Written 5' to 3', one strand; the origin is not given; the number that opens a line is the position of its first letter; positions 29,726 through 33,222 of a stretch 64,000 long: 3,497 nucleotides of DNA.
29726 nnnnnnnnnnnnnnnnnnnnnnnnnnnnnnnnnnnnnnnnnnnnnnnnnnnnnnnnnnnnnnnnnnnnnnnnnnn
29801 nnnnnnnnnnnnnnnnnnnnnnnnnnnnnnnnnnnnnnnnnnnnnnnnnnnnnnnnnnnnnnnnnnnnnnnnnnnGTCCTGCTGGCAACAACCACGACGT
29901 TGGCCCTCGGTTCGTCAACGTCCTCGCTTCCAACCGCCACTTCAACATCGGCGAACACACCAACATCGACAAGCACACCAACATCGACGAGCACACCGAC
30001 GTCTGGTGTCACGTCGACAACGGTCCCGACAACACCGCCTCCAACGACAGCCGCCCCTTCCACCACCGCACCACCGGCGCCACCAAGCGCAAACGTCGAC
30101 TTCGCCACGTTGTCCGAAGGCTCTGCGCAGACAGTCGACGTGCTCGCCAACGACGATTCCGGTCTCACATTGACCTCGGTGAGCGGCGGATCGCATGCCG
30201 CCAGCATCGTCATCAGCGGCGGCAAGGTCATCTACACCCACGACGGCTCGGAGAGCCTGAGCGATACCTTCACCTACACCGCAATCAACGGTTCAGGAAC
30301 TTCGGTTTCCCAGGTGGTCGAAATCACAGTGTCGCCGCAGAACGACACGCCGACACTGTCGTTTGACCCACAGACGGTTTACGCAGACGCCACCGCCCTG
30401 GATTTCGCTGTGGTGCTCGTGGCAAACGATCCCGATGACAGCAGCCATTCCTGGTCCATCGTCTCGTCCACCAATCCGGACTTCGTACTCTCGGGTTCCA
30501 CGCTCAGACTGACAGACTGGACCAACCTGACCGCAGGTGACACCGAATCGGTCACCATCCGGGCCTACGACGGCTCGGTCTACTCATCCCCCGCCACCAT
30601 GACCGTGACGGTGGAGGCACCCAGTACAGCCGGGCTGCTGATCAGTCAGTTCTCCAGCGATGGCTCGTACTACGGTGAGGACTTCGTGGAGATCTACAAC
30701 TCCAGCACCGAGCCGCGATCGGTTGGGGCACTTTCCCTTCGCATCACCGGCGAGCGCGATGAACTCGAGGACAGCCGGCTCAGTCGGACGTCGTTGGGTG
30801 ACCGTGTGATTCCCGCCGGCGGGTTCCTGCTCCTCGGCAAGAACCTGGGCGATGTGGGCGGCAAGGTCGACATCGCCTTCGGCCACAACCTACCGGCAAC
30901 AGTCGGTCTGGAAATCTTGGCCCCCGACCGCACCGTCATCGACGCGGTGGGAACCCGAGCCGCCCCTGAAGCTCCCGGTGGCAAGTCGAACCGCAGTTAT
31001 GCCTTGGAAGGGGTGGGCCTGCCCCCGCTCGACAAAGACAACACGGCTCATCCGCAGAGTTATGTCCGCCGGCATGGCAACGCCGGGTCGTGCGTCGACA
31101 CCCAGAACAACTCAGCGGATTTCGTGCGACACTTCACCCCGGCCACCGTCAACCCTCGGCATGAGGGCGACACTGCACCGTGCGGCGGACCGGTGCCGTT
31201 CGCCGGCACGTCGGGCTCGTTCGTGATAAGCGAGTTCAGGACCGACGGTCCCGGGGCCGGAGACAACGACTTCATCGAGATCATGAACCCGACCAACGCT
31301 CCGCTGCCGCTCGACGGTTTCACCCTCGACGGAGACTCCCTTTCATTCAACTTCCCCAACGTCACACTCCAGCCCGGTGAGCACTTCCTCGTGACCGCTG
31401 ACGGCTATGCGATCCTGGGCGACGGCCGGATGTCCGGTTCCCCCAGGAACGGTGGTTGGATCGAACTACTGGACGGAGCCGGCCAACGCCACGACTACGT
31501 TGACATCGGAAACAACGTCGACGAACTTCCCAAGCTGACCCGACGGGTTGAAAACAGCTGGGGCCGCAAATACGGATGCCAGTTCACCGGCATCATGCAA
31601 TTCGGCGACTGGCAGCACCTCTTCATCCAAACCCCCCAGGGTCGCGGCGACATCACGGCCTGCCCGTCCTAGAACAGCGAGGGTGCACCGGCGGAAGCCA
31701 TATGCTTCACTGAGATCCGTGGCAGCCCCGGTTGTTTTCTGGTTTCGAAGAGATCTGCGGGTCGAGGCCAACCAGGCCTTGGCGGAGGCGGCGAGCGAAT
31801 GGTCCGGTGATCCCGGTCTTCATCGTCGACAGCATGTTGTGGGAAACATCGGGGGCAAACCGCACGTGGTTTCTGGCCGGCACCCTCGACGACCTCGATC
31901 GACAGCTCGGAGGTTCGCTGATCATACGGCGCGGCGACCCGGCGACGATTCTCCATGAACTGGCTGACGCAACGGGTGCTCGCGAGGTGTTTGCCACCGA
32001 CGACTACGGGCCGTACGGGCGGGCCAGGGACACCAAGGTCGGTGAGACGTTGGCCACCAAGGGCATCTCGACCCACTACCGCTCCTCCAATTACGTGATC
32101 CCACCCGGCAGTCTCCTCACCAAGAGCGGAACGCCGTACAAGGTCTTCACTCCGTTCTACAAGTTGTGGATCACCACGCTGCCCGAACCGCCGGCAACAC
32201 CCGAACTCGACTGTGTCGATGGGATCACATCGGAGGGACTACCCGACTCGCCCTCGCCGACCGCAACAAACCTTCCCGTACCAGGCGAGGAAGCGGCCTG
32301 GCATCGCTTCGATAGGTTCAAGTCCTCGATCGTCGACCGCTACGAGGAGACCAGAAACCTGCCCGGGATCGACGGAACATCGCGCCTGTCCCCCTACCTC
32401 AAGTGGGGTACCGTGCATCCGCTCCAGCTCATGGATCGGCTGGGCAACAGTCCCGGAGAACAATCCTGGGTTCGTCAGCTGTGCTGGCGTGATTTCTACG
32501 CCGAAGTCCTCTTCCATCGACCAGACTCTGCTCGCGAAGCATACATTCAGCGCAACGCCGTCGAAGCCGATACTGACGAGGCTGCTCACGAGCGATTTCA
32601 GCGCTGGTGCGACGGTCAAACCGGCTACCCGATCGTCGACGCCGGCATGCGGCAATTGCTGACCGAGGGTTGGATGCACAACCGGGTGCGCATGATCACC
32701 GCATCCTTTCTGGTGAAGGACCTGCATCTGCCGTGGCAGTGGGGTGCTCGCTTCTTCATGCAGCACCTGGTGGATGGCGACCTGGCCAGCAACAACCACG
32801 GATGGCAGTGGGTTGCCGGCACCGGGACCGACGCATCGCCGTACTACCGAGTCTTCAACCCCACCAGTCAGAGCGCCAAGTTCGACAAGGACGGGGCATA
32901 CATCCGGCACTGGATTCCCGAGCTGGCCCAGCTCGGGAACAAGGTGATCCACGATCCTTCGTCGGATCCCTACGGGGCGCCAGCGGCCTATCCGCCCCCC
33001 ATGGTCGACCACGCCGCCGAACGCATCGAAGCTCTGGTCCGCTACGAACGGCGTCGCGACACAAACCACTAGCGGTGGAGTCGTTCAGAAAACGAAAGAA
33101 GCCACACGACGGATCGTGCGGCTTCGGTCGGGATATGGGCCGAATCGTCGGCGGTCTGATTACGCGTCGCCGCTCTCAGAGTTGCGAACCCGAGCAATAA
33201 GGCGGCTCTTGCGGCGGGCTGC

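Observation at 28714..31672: HD-GYP c-di-GMP phosphodiesterase apparently fused to an extracellular cadherin-like + double lamin-tail-domain module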

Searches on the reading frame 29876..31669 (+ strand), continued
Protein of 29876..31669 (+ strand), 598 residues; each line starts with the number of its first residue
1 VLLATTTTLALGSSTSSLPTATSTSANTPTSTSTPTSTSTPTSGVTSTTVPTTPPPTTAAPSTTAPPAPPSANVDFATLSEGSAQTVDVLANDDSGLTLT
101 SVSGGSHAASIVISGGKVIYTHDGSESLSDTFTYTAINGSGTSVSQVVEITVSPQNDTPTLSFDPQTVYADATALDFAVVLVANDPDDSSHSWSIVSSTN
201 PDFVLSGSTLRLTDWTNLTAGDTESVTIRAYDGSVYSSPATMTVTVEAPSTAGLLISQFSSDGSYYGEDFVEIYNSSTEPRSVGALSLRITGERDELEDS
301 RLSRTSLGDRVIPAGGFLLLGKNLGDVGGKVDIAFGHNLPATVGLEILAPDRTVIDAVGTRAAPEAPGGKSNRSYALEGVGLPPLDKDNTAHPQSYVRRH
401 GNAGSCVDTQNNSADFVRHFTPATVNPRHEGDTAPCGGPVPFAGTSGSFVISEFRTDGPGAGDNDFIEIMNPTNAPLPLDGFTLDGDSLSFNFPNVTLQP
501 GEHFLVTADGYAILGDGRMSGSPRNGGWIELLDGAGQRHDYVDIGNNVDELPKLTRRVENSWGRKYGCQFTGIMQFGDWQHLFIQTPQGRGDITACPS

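Call 39: fold_search(model_id=the predicted structure, library=pdb)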
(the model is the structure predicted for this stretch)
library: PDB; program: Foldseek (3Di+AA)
matches with E <= 10: 1862; with E <= 0.001: 370
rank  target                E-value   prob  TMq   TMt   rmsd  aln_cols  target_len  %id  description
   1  5w1d                  1.0e-08  1.00  0.15  0.22  21.1       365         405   18  Crystal Structure of Mouse Protocadherin-15 EC4-7 (released 2018-06-06)
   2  7cym_A                1.4e-08  1.00  0.25  0.34  11.1       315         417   15  Crystal structure of LI-Cadherin EC1-4 (released 2021-08-18)
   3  5iry_A                2.1e-08  1.00  0.23  0.25  21.3       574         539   11  Crystal structure of human Desmocollin-1 ectodomain (released 2016-06-22)
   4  5ulu                  2.9e-08  1.00  0.23  0.39  14.2       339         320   16  Crystal Structure of Mouse Cadherin-23 EC19-21 (S2087P) with non-syndromic deafness (DFNB12) associated mutation D2148N (released 2018-01-31)
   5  4pbv_C                3.4e-08  1.00  0.11  0.29  18.6       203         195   17  Crystal structure of chicken receptor protein tyrosine phosphatase sigma in complex with TrkC (released 2014-11-12)
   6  7ok5_A                4.9e-08  1.00  0.20  0.20  11.2       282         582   13  Crystal structure of mouse neurofascin 155 immunoglobulin domains (released 2022-12-14)
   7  5i8d                  5.5e-08  1.00  0.24  0.39  13.9       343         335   15  Crystal Structure of Mouse Cadherin-23 EC19-21 S2064P (released 2017-08-23)
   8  6xi1_AAA              6.2e-08  1.00  0.19  0.24  15.4       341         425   15  Crystal structure of tetra-tandem repeat in extending RTX adhesin from Aeromonas hydrophila (released 2020-10-14)
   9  6xi1_BBB              6.9e-08  1.00  0.18  0.23  15.3       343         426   14  Crystal structure of tetra-tandem repeat in extending RTX adhesin from Aeromonas hydrophila (released 2020-10-14)
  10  9ijj_C                6.9e-08  1.00  0.18  0.12  23.5       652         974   10  In situ structure of the central apparatus in mouse sperm axoneme. (released 2025-06-04)
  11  5t4n_B                8.1e-08  1.00  0.23  0.37   5.7       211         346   20  Crystal Structure of Human Protocadherin-15 EC3-5 D414A Variant (released 2017-02-22)
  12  6vfu_A                8.5e-08  1.00  0.24  0.32  12.9       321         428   17  Crystal structure of human protocadherin 19 EC1-EC4 (released 2020-03-11)
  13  5tfk                  9.0e-08  1.00  0.24  0.39  14.7       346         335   15  Crystal Structure of Mouse Cadherin-23 EC19-21 WT (released 2017-12-27)
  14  2yd9                  1.1e-07  1.00  0.14  0.24  18.8       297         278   13  Crystal structure of the N-terminal Ig1-3 module of Human Receptor Protein Tyrosine Phosphatase Sigma (released 2011-04-13)
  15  4zmw_A                1.1e-07  1.00  0.22  0.52   5.0       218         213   18  Crystal structure of human P-cadherin (enc-X-dimer) (released 2016-09-07)
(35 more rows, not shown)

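Call 43: search_protein_families(library=ncbifam, proteins=[P0002, window:29876-31669:+], max_evalue=0.001)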
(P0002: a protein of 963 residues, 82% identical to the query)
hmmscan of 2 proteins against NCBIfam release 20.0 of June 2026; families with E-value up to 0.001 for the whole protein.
P0002 (963 aa): 3 families
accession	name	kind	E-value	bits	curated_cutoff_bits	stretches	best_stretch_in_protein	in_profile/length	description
NF053512.1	nitric_RR_NosR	exception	1.9e-32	112.8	400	1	106-303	151-353/422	response regulator c-di-GMP phosphodiesterase, NosR family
NF012211.1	tand_rpt_95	domain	4.8e-07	29.7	90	1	452-531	4-92/98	tandem-95 repeat protein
TIGR00277.1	HDIG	domain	7.3e-07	29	27.6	1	143-233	6-83/84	HDIG domain-containing metalloprotein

window:29876-31669:+ (598 aa): 1 family
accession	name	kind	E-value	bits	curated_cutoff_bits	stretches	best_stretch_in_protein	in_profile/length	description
NF012211.1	tand_rpt_95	domain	5e-05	23.2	90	1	83-161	6-93/98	tandem-95 repeat protein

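Call 50: list_cluster_members(proteins=[P0039, P0001, P0003, P0004, P0006])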
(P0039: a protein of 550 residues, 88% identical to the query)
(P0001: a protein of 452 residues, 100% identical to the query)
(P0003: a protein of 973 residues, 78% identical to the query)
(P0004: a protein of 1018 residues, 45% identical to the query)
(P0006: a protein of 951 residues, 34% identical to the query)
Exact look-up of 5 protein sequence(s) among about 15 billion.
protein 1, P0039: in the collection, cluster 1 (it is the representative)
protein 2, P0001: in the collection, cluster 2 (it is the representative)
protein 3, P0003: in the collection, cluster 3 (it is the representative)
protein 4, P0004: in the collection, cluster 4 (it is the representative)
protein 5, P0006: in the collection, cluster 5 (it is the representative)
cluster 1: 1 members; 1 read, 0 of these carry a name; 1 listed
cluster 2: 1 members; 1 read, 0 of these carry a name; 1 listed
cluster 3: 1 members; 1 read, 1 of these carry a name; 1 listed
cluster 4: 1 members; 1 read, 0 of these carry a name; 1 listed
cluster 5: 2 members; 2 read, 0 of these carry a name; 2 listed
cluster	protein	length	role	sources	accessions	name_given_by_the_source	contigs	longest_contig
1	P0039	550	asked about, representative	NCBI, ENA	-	-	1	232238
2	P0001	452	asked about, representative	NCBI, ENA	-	-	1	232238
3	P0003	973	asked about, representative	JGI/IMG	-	hypothetical protein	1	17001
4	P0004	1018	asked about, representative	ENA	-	-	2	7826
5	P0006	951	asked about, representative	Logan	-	-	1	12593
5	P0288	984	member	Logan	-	-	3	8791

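Call 51: find_encoding_contigs(protein=P0039, flank=3000, max_places=2)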
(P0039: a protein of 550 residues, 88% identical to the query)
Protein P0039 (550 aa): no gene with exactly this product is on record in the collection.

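Call 52: find_encoding_contigs(protein=P0003, flank=6000, max_places=2)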
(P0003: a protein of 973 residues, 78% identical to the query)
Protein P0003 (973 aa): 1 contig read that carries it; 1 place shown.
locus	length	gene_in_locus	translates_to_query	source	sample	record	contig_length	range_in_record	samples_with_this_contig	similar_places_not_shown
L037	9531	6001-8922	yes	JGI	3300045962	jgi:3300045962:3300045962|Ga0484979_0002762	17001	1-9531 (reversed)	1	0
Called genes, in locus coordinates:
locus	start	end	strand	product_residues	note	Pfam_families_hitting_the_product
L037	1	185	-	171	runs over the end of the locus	PF02130:YbeY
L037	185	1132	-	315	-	PF02562:PhoH, PF13245:AAA_19 (weak), PF13604:AAA_30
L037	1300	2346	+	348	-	-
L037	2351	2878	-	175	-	PF13560:HTH_31 (weak), PF01381:HTH_3 (weak), PF21179:BldD-like_C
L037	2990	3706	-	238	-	PF20260:PUA_4 (weak), PF04452:Methyltrans_RNA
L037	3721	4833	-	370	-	PF00226:DnaJ, PF01556:DnaJ_C, PF00684:DnaJ_CXXCXGXG, PF27439:DnaJ_C_2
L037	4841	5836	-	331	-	PF01628:HrcA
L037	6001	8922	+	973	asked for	PF01966:HD, PF13487:HD_5, PF17963:Big_9, PF16184:Cadherin_3 (faint), PF00932:LTD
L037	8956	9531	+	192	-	?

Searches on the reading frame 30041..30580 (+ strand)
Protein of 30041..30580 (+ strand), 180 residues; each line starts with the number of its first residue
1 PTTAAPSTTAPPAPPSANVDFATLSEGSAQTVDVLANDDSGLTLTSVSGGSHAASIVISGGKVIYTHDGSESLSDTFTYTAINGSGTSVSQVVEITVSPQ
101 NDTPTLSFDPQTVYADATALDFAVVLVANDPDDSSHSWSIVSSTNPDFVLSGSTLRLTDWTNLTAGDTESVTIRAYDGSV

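Call 33: search_protein_families(library=pfam, proteins=[window:30041-30580:+], max_evalue=1)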
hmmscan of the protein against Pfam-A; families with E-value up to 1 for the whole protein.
window:30041-30580:+ (180 aa): 5 families
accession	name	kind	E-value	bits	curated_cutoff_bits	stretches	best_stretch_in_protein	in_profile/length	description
PF17963.7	Big_9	-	7.3e-13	49.7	23.6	2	14-96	3-89/89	Bacterial Ig domain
PF17803.7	Cadherin_4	-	7.8e-07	30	25.1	2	92-146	2-56/71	Bacterial cadherin-like domain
PF16184.11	Cadherin_3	-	2.6e-05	24.6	25.5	1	58-97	67-106/106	Cadherin-like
PF17892.7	Cadherin_5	-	0.0036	17.5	26.5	1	18-97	10-97/98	Cadherin-like domain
PF08629.15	PDE8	-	0.11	13.1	25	1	53-82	4-35/52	PDE8 phosphodiesterase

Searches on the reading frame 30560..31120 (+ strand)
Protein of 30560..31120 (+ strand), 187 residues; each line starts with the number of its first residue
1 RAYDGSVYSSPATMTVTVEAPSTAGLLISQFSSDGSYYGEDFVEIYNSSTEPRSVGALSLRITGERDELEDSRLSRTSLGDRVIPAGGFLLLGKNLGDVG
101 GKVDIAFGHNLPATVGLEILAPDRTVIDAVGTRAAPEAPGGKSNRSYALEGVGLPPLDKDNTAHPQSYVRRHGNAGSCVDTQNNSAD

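Call 33: search_protein_families(library=pfam, proteins=[window:30560-31120:+], max_evalue=1)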
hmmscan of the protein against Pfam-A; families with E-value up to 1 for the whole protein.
window:30560-31120:+ (187 aa): 1 family
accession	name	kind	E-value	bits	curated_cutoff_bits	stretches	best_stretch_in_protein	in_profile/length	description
PF00932.25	LTD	-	0.0014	19.4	34.3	1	20-95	2-70/109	Lamin Tail Domain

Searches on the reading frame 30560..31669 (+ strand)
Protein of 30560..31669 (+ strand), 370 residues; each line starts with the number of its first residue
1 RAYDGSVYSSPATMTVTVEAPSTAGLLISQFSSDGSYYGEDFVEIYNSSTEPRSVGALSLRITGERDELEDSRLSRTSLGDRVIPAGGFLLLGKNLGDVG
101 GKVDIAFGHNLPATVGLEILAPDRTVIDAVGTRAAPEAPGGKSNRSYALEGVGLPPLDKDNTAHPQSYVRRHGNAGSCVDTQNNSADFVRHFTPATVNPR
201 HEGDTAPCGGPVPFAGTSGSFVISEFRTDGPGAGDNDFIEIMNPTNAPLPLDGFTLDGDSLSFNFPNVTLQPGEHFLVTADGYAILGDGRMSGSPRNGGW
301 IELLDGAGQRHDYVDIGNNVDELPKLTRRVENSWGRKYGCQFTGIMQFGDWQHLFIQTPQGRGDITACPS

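Call 27: find_related_loci(query=A2, collection=genome_contigs, flank=6000)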
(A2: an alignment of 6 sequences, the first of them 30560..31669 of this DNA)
Query A2 (370 aa) in genome_contigs; peptide patterns used: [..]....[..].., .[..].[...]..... (x = any residue, [..] = any of these).
426 stretches matched a pattern; 36 encode a relative of the query (tblastn E <= 1e-3); 35 distinct loci.
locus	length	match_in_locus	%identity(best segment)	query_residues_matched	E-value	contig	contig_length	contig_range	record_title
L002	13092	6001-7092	81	1-370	0e+0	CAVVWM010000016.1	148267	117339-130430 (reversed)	MAG: uncultured Acidimicrobiales bacterium isolate MFD03551.bin.2.2 genome assembly, contig: contig_94144, whole genome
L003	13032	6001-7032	47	23-370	2e-89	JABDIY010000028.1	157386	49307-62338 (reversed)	MAG: Acidimicrobiales bacterium isolate SS_bin_9 k127_3714463, whole genome shotgun sequence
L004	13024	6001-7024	50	26-370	7e-56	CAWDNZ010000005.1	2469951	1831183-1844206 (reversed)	MAG: uncultured Acidimicrobiales bacterium isolate MFD03551.bin.1.131 genome assembly, contig: contig_18250, whole genom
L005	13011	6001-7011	39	24-360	7e-55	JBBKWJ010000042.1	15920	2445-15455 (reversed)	MAG: Acidimicrobiales bacterium isolate metabat_bins.301 k119_97703, whole genome shotgun sequence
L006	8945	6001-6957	34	18-345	2e-39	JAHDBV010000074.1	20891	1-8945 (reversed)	MAG: Acidimicrobiales bacterium isolate MAG-119 RZ_7218, whole genome shotgun sequence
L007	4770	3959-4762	36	25-303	1e-39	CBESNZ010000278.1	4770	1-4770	MAG TPA_asm: uncultured Acidimicrobiales bacterium isolate SRR7614695_binner13_Refined_80 genome assembly, contig: ERZ25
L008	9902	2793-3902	34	4-359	2e-35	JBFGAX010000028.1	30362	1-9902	MAG: Acidimicrobiia bacterium isolate Mix_sand01.2020.11.Z.2 k141_434998_length_30362_cov_24.1504, whole genome shotgun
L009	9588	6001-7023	32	26-362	2e-35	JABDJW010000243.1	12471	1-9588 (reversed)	MAG: Acidimicrobiales bacterium isolate SS_bin_33 k127_111878, whole genome shotgun sequence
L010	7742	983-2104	30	13-370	3e-32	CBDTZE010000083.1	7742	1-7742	MAG TPA_asm: uncultured Nitriliruptoria bacterium isolate SRR7614695_binner123_Refined_70 genome assembly, contig: ERZ23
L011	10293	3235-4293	32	9-340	4e-29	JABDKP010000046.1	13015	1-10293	MAG: Ilumatobacter sp. isolate SS_bin_52 k127_966469, whole genome shotgun sequence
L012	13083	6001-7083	32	21-364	5e-28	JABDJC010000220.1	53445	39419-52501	MAG: Acidimicrobiia bacterium isolate SS_bin_13 k127_1104820, whole genome shotgun sequence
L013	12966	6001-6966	33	13-341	9e-26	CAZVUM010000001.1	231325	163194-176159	MAG TPA_asm: uncultured Acidimicrobiales bacterium isolate binchicken_co46_650 genome assembly, contig: NODE_44_length_2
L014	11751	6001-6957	32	21-347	3e-31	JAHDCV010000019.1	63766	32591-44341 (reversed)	MAG: Acidimicrobiales bacterium isolate MAG-142 ND_358, whole genome shotgun sequence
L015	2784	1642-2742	22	26-256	2e-8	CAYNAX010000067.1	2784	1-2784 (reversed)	MAG TPA_asm: uncultured Candidatus Saccharibacteria bacterium isolate binchicken_co6_202 genome assembly, contig: NODE_5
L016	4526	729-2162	23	26-284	4e-8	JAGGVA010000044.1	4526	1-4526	MAG: bacterium isolate AUK088 PB_MBMC_042_c_000000000053, whole genome shotgun sequence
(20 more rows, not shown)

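Call 30: search_solved_structures(query=window:30560-31669:+, max_evalue=1, show_alignments=0)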
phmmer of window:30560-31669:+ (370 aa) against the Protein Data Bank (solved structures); distinct sequences matched with E-value up to 1: 1.
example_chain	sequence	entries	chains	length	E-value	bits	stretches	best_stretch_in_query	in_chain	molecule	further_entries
3s4k_A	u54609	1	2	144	0.96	11.7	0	167-197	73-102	Putative esterase Rv1847/MT1895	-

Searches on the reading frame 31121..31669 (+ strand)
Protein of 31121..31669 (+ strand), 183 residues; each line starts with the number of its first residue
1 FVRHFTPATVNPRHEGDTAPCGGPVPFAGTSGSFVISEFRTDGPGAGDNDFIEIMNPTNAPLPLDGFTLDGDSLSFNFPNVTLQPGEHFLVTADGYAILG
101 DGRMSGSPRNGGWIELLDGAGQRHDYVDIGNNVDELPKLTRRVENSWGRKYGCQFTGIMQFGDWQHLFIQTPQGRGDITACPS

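Call 33: search_protein_families(library=pfam, proteins=[window:31121-31669:+], max_evalue=1)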
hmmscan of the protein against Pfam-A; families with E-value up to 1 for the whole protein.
window:31121-31669:+ (183 aa): 1 family
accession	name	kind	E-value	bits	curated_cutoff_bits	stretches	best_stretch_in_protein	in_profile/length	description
PF00932.25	LTD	-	2.4e-12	47.6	34.3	1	31-128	5-106/109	Lamin Tail Domain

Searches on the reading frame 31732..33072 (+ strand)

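Call 57: search_protein_families(library=pfam, proteins=[window:31732-33072:+], max_evalue=0.001)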
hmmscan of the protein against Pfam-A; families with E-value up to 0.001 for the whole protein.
window:31732-33072:+ (446 aa): 2 families
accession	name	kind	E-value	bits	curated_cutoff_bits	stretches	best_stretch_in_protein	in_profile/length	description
PF03441.19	FAD_binding_7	-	6.6e-79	264.5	27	1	246-439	1-202/203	FAD binding domain of DNA photolyase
PF00875.24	DNA_photolyase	-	2.4e-34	119.1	26.6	1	21-157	22-163/164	DNA photolyase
